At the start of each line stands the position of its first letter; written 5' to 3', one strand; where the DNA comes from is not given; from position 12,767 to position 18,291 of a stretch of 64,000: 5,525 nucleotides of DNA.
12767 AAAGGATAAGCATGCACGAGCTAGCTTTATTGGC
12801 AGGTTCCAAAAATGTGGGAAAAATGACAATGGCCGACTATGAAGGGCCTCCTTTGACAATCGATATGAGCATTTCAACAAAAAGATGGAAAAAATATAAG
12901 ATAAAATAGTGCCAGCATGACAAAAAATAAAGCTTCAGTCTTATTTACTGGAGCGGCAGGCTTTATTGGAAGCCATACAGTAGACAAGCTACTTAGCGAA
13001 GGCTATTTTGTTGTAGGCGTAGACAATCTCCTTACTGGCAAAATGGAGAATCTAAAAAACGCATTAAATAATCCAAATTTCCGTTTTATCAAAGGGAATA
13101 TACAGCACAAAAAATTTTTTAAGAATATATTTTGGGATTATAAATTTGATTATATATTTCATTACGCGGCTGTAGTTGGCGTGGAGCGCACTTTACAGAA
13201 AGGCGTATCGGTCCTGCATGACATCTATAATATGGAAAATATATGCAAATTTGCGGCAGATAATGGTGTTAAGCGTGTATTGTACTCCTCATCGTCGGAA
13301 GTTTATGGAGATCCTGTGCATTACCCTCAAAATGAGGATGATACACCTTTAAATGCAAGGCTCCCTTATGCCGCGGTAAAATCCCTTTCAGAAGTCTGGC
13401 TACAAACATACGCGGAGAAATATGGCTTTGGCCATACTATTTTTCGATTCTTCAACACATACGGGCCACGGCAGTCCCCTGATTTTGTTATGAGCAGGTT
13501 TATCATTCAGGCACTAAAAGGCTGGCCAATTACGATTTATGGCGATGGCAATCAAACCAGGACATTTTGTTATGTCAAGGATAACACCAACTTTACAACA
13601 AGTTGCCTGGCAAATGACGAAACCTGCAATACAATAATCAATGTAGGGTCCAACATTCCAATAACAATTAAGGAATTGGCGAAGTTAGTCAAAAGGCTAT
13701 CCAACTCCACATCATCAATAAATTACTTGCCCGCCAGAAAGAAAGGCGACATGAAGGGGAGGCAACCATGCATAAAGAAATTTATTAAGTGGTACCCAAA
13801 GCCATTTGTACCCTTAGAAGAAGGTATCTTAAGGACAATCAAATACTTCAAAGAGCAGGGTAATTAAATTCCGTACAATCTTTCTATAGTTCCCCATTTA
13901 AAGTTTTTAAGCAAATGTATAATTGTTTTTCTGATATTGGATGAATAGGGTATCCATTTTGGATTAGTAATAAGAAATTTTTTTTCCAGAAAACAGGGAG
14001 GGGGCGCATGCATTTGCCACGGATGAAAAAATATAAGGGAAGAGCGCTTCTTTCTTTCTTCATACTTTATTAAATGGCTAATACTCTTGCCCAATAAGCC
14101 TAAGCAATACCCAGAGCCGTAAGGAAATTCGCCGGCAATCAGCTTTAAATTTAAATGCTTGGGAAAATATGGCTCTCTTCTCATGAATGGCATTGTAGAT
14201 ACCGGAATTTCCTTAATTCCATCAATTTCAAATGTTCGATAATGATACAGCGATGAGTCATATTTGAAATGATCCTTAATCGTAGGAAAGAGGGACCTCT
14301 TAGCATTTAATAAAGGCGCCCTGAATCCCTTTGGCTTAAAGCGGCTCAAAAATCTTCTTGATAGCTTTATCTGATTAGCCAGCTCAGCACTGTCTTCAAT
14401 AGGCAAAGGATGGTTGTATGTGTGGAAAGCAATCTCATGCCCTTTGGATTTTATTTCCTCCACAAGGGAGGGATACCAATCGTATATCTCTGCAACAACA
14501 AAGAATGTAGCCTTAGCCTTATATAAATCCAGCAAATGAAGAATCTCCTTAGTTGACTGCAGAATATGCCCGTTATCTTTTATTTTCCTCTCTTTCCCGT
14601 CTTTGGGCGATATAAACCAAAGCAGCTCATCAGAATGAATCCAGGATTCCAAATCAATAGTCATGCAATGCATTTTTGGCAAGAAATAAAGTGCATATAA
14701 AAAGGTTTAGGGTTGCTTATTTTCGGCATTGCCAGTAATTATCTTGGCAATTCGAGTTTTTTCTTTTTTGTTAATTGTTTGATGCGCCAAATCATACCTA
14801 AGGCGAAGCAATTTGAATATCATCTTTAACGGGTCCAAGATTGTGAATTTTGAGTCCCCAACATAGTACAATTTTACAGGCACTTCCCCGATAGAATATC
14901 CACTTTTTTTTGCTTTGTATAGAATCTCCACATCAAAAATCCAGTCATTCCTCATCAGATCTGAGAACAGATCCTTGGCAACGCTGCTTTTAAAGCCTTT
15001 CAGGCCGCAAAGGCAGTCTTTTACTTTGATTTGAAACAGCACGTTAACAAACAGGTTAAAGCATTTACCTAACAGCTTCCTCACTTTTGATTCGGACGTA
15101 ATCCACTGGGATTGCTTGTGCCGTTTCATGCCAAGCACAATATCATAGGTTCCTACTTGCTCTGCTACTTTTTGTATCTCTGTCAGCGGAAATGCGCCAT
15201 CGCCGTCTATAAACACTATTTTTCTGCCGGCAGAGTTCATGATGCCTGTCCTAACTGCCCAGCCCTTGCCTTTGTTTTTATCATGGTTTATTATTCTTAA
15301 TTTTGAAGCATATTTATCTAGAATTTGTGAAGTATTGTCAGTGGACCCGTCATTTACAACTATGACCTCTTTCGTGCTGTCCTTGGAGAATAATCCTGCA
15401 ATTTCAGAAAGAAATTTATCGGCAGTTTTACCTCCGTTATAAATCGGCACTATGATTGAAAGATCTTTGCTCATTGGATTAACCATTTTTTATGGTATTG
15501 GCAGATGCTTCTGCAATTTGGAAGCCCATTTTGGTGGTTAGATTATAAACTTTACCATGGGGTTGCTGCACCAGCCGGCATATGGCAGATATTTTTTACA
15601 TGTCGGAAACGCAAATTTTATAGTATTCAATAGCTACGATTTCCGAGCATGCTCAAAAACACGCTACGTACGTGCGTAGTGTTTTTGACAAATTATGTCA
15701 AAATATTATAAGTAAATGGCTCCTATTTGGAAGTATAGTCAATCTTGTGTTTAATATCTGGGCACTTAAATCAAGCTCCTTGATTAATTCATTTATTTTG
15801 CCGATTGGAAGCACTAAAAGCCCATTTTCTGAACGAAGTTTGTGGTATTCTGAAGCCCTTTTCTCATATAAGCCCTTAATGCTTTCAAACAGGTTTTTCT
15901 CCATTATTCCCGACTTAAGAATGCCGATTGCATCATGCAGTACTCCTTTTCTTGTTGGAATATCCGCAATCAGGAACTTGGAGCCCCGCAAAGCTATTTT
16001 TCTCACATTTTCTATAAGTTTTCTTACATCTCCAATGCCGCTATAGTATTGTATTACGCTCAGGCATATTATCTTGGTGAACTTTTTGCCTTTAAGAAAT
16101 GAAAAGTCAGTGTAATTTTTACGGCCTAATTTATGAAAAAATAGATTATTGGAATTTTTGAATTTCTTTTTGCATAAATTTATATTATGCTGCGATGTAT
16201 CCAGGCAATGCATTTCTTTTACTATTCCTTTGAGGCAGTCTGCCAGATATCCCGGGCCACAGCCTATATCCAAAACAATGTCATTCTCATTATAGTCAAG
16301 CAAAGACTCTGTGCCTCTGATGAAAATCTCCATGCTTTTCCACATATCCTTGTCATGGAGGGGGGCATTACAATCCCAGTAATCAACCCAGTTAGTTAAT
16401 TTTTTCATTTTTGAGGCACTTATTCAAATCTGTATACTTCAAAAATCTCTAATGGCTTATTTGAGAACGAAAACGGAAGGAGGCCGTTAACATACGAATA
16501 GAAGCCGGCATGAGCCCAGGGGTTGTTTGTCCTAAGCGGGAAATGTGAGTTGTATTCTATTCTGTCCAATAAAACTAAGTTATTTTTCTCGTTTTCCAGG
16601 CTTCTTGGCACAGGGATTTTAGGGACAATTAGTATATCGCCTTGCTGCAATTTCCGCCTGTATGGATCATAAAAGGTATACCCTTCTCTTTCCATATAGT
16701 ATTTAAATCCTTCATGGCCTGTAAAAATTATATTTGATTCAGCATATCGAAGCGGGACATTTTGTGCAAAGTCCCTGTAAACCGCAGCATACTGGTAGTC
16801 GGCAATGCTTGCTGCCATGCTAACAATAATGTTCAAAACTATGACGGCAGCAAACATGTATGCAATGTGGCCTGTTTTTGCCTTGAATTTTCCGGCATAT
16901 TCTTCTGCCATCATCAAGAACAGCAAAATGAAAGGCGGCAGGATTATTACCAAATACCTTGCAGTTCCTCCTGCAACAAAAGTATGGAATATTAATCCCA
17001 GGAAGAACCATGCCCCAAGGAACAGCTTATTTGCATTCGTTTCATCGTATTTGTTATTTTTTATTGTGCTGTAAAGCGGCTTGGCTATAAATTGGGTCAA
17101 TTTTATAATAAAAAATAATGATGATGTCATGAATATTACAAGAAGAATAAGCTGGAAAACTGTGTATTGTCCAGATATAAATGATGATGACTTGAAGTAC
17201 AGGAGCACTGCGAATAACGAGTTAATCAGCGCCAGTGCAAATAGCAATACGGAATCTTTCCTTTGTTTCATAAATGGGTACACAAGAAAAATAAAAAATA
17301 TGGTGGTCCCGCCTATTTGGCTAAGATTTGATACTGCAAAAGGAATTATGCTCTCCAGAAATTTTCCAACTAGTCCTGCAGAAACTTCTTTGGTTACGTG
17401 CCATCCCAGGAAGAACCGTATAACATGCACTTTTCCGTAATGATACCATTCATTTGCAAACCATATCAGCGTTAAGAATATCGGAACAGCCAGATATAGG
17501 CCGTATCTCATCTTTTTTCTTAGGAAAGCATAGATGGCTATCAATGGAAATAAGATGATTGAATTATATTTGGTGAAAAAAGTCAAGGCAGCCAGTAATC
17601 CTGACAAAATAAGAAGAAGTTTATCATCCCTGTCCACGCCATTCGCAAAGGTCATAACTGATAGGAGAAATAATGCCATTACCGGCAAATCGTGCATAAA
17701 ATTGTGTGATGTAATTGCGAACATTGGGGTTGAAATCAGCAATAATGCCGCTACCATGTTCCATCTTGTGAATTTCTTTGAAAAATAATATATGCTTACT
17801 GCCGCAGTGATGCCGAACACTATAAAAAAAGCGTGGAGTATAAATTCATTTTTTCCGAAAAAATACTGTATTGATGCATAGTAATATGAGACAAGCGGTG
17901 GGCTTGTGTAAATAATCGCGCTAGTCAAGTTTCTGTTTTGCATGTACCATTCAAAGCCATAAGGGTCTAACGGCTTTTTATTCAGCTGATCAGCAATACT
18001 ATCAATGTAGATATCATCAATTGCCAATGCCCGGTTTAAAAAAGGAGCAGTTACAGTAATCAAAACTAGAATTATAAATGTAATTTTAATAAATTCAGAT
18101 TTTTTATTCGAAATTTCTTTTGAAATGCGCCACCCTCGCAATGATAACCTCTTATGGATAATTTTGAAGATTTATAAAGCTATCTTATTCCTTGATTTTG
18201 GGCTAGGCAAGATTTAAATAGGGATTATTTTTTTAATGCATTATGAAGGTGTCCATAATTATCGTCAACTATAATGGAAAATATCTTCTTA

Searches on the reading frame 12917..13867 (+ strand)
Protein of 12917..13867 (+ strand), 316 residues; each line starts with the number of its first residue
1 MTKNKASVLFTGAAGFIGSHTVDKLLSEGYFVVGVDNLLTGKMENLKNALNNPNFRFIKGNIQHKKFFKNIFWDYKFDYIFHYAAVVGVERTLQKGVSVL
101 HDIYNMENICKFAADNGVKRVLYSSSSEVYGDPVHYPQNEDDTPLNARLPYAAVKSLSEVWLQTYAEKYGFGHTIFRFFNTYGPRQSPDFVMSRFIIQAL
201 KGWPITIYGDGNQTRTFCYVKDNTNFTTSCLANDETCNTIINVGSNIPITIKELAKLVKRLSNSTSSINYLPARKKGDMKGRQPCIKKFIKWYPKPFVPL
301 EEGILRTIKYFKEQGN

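Call 9: search_protein_families(library=pfam, proteins=[window:12917-13867:+], max_evalue=0.001)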
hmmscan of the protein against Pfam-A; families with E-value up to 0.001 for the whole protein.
window:12917-13867:+ (316 aa): 7 families
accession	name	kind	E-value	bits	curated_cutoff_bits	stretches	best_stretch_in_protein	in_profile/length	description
PF01370.27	Epimerase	-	1.4e-50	172.4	20.9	1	8-244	1-240/240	NAD dependent epimerase/dehydratase family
PF16363.11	GDP_Man_Dehyd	-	2.7e-45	155.7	27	1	9-255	1-267/332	GDP-mannose 4,6 dehydratase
PF02719.21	Polysacc_synt_2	-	2e-12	47.3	20.2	1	8-267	1-252/293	Polysaccharide biosynthesis protein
PF01073.25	3Beta_HSD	-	2e-11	43.9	22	1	10-221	2-219/280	3-beta hydroxysteroid dehydrogenase/isomerase family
PF07993.18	NAD_binding_4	-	1.2e-07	31.6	20.1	1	11-183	2-209/258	Male sterility protein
PF13460.12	NAD_binding_10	-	1e-05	25.9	27.2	1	12-163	1-132/184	NAD(P)H-binding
PF04321.23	RmlD_sub_bind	-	8.9e-05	22.1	27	1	8-192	3-161/287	RmlD substrate binding domain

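Call 44: search_protein_families(library=ncbifam, proteins=[window:12917-13867:+], max_evalue=0.00001)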
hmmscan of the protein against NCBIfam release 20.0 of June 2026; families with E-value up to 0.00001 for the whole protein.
window:12917-13867:+ (316 aa): 21 families
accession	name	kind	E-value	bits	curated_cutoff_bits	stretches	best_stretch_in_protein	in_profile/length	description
TIGR01181.1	dTDP_gluc_dehyt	equivalog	7.4e-44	150.1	365.1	1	8-313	2-313/321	dTDP-glucose 4,6-dehydratase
TIGR04180.1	EDH_00030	hypoth_equivalog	1.8e-41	142.2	475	1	8-271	1-265/297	NAD-dependent 4,6-dehydratase LegB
TIGR01179.1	galE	equivalog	6.9e-38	130.3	262.3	1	8-280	2-292/332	UDP-glucose 4-epimerase GalE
NF011728.1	PRK15181.1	equivalog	6.9e-32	110.8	760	1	8-312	18-338/348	Vi polysaccharide biosynthesis UDP-N-acetylglucosaminuronic acid C-4 epimerase TviC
TIGR02197.1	heptose_epim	equivalog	5.2e-27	94.8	274.6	1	8-312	1-314/316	ADP-glyceromanno-heptose 6-epimerase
NF007490.0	PRK10084.1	subfamily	1.6e-23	83.3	649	1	8-312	3-335/361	dTDP-glucose 4,6-dehydratase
NF007582.0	PRK10217.1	equivalog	1.5e-22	80.2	698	1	8-244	4-252/355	dTDP-glucose 4,6-dehydratase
NF005998.1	PRK08125.1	equivalog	5.7e-22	77.9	777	1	2-260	312-583/649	bifunctional UDP-4-amino-4-deoxy-L-arabinose formyltransferase/UDP-glucuronic acid oxidase ArnA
NF007956.0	PRK10675.1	subfamily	1.9e-20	73.3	394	1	7-189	2-188/338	UDP-glucose 4-epimerase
NF008872.0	PRK11908.1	equivalog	1.1e-18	67.4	294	1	7-264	3-273/349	bifunctional UDP-4-keto-pentose/UDP-xylose synthase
NF047922.1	GDPFucSynFcl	equivalog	6.3e-13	48.8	500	1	62-313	39-303/308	GDP-L-fucose synthase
NF043036.1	ErythonDh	equivalog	1.3e-12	47.5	325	1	8-168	3-166/321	D-erythronate dehydrogenase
NF041015.1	UDPsulfquin_syn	equivalog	1e-11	44.4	575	1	191-264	238-312/384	UDP-sulfoquinovose synthase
TIGR01472.1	gmd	equivalog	2e-11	43.7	415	1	9-240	4-248/342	GDP-mannose 4,6-dehydratase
NF008360.0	PRK11150.1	equivalog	5e-11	42.4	452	1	8-276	2-267/310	ADP-glyceromanno-heptose 6-epimerase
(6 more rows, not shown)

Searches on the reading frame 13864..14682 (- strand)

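Call 9: search_protein_families(library=pfam, proteins=[window:13864-14682:-], max_evalue=0.001)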
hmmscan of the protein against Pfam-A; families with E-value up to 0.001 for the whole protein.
window:13864-14682:- (272 aa): 2 families
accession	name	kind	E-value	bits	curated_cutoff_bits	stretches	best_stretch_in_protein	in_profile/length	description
PF01522.26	Polysacc_deac_1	-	1.9e-14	54.1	23.1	1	41-128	18-109/124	Polysaccharide deacetylase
PF11959.13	DUF3473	-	2.9e-08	34.2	29.6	1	130-269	2-128/130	Domain of unknown function (DUF3473)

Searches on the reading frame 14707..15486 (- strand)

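Call 9: search_protein_families(library=pfam, proteins=[window:14707-15486:-], max_evalue=0.001)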
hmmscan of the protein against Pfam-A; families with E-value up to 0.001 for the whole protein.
window:14707-15486:- (259 aa): 2 families
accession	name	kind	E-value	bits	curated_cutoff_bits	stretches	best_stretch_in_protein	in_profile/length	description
PF00535.33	Glycos_transf_2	-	6.5e-26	91.7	23.3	1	10-174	1-168/168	Glycosyl transferase family 2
PF10111.15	Glyco_tranf_2_2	-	5.6e-06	26.5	27.3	1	10-109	1-104/276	Glycosyltransferase like family 2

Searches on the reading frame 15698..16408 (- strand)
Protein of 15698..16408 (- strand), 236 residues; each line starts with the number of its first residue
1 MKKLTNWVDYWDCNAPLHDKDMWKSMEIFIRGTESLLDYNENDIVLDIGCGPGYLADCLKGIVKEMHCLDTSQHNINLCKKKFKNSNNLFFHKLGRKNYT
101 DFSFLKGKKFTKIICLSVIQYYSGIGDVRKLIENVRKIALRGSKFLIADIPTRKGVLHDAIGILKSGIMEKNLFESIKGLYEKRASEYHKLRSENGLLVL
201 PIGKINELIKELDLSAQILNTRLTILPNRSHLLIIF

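Call 9: search_protein_families(library=pfam, proteins=[window:15698-16408:-], max_evalue=0.001)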
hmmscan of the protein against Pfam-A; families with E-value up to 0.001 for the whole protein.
window:15698-16408:- (236 aa): 8 families
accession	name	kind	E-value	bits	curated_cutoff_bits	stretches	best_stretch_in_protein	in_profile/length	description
PF13649.12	Methyltransf_25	-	2.3e-08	35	27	1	45-137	1-91/97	Methyltransferase domain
PF08242.18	Methyltransf_12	-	4.7e-08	34.1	30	1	46-139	1-92/98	Methyltransferase domain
PF08241.18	Methyltransf_11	-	8.1e-08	33.3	21.2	1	46-146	1-94/95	Methyltransferase domain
PF13847.12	Methyltransf_31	-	1.3e-06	28.6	27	1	41-153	3-115/145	Methyltransferase domain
PF13489.12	Methyltransf_23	-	8.8e-06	26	27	1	36-149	16-118/164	Methyltransferase domain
PF01135.25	PCMT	-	0.00016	22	20.3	1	35-85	67-117/210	Protein-L-isoaspartate(D-aspartate) O-methyltransferase (PCMT)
PF05175.20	MTS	-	0.00021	21.4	23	1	37-87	24-79/170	Methyltransferase small domain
PF13679.12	Methyltransf_32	-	0.00026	21.4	27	1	33-89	17-72/143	Methyltransferase domain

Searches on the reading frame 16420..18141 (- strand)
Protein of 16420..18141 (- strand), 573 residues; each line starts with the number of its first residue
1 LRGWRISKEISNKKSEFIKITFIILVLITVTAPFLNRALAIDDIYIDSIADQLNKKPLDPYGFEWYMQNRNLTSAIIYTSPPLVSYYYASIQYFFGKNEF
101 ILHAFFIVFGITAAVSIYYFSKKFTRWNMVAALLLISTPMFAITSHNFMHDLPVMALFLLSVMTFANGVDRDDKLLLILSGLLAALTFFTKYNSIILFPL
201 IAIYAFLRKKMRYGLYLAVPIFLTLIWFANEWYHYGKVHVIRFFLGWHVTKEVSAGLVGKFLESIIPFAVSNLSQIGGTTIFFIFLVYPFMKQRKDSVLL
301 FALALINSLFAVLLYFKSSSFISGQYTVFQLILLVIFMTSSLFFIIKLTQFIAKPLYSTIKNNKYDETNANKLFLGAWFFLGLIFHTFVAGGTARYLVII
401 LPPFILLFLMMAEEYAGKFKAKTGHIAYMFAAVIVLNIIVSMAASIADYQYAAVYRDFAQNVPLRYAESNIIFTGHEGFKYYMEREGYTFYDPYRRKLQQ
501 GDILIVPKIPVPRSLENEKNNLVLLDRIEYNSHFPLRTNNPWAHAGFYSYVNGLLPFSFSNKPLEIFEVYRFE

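Call 9: search_protein_families(library=pfam, proteins=[window:16420-18141:-], max_evalue=0.001)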
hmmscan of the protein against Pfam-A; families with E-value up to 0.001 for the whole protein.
window:16420-18141:- (573 aa): 1 family
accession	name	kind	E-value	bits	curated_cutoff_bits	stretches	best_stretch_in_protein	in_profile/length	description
PF13231.12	PMT_2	-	1.3e-12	48.6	26.1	1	80-217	2-145/160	Dolichyl-phosphate-mannose-protein mannosyltransferase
